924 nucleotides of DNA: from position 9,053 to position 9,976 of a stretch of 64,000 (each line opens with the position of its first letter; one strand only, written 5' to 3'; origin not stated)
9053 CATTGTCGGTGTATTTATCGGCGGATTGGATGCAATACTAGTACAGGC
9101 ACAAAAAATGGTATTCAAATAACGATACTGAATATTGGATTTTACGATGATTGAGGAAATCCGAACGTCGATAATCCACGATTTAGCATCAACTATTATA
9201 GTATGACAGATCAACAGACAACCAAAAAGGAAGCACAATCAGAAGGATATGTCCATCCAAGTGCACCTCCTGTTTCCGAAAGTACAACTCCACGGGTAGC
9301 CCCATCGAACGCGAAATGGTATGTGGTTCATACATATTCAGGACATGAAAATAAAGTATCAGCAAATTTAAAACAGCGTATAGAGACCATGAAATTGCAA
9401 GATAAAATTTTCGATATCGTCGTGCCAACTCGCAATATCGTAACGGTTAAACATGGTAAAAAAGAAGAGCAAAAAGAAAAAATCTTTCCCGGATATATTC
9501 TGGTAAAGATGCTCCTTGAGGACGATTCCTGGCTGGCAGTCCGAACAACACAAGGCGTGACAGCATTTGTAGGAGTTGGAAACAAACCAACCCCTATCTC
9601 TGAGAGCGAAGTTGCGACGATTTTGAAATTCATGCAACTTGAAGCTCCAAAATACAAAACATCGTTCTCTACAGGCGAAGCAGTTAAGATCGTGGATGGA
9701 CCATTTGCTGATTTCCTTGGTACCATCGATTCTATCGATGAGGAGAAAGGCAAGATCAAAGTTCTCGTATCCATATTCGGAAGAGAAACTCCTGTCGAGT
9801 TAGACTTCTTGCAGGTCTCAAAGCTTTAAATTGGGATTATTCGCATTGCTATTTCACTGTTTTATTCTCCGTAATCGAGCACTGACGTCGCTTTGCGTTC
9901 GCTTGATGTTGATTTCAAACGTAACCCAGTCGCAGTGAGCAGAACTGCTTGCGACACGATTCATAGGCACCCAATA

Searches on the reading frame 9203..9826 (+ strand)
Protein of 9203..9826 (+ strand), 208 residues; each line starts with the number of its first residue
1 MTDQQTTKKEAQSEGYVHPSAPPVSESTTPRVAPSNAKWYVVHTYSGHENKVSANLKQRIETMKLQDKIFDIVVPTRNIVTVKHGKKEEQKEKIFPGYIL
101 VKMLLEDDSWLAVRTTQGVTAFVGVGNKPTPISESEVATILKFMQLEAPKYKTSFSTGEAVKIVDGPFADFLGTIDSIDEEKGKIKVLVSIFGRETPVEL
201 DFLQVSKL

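Call 38: search_protein_families(library=pfam, proteins=[window:9203-9826:+], max_evalue=0.01)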
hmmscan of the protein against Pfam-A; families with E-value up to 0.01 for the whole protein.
window:9203-9826:+ (208 aa): 2 families
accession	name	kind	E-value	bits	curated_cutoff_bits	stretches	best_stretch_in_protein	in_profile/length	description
PF02357.24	NusG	-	9.3e-29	100.2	22.2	1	38-140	2-92/93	Transcription termination factor nusG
PF00467.35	KOW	-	4.2e-06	26.8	22.3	1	158-187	2-27/32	KOW motif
